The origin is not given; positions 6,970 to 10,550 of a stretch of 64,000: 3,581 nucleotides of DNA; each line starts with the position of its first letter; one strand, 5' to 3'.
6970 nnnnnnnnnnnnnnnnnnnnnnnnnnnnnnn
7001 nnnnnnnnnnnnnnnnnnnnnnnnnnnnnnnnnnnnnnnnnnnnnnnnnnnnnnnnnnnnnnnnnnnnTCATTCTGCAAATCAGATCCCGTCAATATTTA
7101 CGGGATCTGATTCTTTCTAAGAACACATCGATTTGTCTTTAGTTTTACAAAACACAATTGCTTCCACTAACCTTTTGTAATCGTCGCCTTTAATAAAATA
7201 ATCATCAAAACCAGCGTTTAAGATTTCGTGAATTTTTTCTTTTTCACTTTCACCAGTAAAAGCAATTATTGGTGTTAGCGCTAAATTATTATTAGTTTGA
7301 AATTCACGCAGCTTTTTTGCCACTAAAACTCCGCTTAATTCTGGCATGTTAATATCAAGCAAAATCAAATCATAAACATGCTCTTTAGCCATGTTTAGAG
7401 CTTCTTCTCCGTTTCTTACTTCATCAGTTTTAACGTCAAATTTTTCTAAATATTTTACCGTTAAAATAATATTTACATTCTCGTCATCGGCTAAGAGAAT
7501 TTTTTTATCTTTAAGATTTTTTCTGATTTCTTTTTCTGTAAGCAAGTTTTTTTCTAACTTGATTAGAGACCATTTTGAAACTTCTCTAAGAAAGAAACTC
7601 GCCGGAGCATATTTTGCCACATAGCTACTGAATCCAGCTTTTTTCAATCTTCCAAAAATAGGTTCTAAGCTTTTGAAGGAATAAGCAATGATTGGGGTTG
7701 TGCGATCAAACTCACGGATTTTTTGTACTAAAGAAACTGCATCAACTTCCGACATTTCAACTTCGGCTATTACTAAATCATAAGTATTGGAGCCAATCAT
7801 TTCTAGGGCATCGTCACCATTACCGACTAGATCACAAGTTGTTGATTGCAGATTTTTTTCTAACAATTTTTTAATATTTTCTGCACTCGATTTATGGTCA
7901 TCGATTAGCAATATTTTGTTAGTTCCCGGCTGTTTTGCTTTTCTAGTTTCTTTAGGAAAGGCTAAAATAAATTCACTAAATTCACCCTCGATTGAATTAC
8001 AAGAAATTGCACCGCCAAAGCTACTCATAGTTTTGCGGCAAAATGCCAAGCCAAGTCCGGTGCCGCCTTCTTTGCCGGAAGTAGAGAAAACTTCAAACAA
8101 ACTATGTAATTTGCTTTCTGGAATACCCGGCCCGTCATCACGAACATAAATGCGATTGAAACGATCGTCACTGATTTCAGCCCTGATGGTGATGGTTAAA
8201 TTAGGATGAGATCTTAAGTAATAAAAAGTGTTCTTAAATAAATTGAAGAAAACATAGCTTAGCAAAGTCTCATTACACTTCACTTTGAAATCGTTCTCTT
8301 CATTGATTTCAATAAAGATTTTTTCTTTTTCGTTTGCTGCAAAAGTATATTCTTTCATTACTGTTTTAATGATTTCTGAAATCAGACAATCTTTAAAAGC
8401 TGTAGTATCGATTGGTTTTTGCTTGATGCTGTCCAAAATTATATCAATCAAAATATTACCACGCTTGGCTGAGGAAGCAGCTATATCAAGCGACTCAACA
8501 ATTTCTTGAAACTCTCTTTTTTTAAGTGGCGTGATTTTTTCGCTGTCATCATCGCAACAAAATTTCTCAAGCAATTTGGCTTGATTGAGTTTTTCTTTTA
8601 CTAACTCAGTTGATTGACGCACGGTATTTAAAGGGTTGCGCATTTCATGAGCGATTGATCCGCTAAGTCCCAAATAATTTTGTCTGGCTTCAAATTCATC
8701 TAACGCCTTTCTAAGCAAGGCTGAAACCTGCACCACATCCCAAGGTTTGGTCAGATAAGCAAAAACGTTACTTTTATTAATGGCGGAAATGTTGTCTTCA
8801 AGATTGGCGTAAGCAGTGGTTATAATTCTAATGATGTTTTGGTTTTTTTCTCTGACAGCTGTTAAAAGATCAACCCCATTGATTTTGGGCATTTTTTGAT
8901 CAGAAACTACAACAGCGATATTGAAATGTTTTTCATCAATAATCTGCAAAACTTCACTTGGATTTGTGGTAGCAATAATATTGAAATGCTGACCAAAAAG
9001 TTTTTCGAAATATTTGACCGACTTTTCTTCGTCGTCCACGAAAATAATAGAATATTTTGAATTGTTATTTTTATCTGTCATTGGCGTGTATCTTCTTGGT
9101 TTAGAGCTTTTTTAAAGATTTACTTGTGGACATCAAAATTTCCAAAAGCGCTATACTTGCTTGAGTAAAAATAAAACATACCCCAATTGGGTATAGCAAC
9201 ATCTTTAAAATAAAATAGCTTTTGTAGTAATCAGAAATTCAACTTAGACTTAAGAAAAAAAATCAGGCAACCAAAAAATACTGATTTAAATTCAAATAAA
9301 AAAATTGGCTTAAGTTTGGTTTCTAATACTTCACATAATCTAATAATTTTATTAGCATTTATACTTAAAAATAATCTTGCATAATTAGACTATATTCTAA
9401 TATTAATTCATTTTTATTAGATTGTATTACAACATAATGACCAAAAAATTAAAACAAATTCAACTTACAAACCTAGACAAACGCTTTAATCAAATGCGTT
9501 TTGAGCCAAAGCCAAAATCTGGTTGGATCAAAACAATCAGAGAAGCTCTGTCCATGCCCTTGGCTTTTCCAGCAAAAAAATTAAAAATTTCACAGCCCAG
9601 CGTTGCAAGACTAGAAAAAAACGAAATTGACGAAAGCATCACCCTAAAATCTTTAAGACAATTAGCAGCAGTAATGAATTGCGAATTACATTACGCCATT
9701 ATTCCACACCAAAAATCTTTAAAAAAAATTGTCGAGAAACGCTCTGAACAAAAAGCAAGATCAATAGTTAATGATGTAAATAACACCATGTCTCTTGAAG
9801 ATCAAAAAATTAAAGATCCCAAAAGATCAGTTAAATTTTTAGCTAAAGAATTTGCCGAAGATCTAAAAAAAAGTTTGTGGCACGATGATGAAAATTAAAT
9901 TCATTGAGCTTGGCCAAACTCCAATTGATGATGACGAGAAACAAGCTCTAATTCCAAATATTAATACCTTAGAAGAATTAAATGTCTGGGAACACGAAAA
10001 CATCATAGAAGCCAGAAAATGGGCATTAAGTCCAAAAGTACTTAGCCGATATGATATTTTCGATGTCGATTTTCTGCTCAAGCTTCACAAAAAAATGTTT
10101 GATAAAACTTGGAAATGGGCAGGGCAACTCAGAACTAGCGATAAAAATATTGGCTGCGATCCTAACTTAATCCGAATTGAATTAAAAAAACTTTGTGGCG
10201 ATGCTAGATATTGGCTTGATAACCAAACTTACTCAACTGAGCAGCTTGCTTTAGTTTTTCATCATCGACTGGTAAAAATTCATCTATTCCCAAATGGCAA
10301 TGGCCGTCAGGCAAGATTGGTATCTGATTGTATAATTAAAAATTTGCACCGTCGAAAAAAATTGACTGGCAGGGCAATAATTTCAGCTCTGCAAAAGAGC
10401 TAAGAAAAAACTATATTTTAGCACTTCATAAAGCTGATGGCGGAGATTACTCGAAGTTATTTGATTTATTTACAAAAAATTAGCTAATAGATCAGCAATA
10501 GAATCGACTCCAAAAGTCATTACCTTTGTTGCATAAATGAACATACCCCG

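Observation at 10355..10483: The Fic gene needs a -1 shift at an in-phase A_AAA_AAA heptamer to make its conserved C-terminus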

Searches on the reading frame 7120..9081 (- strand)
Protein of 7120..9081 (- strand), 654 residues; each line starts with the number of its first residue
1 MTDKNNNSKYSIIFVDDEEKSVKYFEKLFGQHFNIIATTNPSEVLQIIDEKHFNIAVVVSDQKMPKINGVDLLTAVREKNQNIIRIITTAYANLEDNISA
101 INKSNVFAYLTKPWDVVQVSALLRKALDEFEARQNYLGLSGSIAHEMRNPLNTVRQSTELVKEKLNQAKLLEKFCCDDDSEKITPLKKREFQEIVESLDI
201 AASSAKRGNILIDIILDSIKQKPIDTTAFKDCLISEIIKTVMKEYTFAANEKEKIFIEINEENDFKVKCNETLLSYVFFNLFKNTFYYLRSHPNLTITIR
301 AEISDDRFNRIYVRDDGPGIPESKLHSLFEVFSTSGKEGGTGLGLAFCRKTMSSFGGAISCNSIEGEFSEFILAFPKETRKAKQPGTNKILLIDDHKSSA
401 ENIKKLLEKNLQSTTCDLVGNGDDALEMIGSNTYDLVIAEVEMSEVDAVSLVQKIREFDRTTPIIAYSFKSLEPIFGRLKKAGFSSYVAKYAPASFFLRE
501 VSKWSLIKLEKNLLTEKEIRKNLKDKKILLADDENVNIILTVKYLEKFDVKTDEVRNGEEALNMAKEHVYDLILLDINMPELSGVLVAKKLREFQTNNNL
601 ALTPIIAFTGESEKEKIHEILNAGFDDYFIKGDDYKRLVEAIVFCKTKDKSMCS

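Call 53: search_protein_families(library=ncbifam, proteins=[window:7120-9081:-], max_evalue=0.00001)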
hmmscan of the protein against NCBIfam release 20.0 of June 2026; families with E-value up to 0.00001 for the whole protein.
window:7120-9081:- (654 aa): 139 families (the best 25 are shown)
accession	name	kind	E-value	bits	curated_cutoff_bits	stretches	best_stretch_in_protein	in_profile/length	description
NF041945.1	LuxN_Vibrio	equivalog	2.4e-67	227.8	1550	2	138-412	464-715/839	quorum-sensing autoinducer 1 sensor kinase/phosphatase LuxN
NF008318.0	PRK11107.1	equivalog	4e-49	167.5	890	3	516-650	658-789/920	two-component sensor histidine kinase BarA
TIGR02956.1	TMAO_torS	equivalog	1.5e-48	165.6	676.5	2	248-490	553-805/967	TMAO reductase system sensor histidine kinase/response regulator TorS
NF008302.0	PRK11091.1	equivalog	6.8e-45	153.5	838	2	200-466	324-605/779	aerobic respiration two-component sensor histidine kinase ArcB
NF053512.1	nitric_RR_NosR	exception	1.2e-42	146.5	400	1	12-143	1-131/422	response regulator c-di-GMP phosphodiesterase, NosR family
NF011874.0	PRK15347.1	equivalog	1.9e-40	138.8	852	3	527-642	692-806/921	two component system sensor kinase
NF008099.0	PRK10841.1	equivalog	2.6e-36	124.8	920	3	510-631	809-925/949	two-component system sensor histidine kinase RcsC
NF008469.0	PRK11361.1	equivalog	1.2e-35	123.1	714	3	9-139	4-132/461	acetoacetate metabolism transcriptional regulator AtoC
NF041947.1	LuxQ_Vibrio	equivalog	8.8e-34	116.5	1200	2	196-466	508-800/843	quorum-sensing autoinducer 2 sensor kinase/phosphatase LuxQ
NF038297.2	hybrid_HK_HrmK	equivalog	5.5e-32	111.2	725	2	521-639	486-601/607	hybrid histidine kinase/response regulator HrmK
NF007969.0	PRK10693.1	equivalog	5e-31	108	329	2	520-645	2-123/337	two-component system response regulator RssB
NF051850.1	RespRegRprY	equivalog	7.1e-31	107.4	370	2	527-639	6-113/234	response regulator transcription factor RprY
TIGR01387.1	cztR_silR_copR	subfamily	2.4e-30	105.8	279.2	3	531-648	4-116/218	heavy metal response regulator transcription factor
NF045901.1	HisKinLetSLeg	equivalog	1.6e-29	102.6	1650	1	518-650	662-793/906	two-component system sensor histidine kinase LetS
NF007135.0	PRK09581.1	equivalog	4.4e-29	101.6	474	3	527-632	4-106/457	PleD family two-component system response regulator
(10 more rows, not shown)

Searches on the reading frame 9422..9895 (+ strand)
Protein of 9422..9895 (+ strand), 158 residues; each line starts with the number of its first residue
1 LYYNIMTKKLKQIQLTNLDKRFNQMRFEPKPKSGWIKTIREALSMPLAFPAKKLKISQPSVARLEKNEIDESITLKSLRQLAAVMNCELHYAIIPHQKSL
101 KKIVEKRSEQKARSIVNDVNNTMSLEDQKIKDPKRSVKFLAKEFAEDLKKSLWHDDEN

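Call 6: search_protein_families(library=ncbifam, proteins=[window:9422-9895:+], max_evalue=0.01)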
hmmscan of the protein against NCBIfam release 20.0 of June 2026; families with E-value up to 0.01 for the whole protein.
window:9422-9895:+ (158 aa): 2 families
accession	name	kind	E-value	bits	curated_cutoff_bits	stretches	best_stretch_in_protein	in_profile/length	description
TIGR02612.1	mob_myst_A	hypoth_equivalog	2.4e-32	111.9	122.6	1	10-154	4-149/150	mobile mystery protein A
NF006015.0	PRK08154.1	subfamily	0.0023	17.1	204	1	36-125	35-128/314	anaerobic benzoate catabolism transcriptional regulator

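Call 7: search_protein_families(library=pfam, proteins=[window:9422-9895:+], max_evalue=0.01)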
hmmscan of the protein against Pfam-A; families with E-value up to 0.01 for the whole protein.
window:9422-9895:+ (158 aa): 2 families
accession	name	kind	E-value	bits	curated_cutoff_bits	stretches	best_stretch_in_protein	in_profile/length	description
PF01381.28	HTH_3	-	3.7e-05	24.1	23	1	36-90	1-53/55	Helix-turn-helix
PF13443.12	HTH_26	-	0.0094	16.6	22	0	51-88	17-53/63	Cro/C1-type HTH DNA-binding domain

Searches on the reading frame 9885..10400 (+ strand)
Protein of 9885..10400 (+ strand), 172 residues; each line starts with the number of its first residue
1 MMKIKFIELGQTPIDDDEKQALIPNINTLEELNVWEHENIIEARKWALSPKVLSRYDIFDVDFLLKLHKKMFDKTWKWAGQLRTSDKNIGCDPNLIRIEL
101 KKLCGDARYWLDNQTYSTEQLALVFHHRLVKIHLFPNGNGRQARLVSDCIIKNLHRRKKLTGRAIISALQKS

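Call 6: search_protein_families(library=ncbifam, proteins=[window:9885-10400:+], max_evalue=0.01)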
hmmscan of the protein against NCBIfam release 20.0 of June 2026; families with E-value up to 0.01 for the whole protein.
window:9885-10400:+ (172 aa): 3 families
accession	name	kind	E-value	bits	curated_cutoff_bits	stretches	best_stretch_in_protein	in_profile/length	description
TIGR02613.1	mob_myst_B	hypoth_equivalog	8.3e-52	175.8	124.4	1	12-158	2-148/186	mobile mystery protein B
NF046029.1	ProtAdlyltaseNmFic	equivalog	0.00034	20.4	230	0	51-86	19-54/177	protein adenylyltransferase Fic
NF045983.1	ProtAdnltaseVbhT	equivalog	0.0013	17.9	800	1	59-87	54-82/419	type II toxin-antitoxin system protein adenylyltransferase VbhT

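Call 7: search_protein_families(library=pfam, proteins=[window:9885-10400:+], max_evalue=0.01)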
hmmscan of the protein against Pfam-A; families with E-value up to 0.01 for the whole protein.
window:9885-10400:+ (172 aa): 1 family
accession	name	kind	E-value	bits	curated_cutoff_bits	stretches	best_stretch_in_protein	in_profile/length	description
PF02661.23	Fic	-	2.5e-11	44.7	24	1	59-147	2-89/93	Fic/DOC family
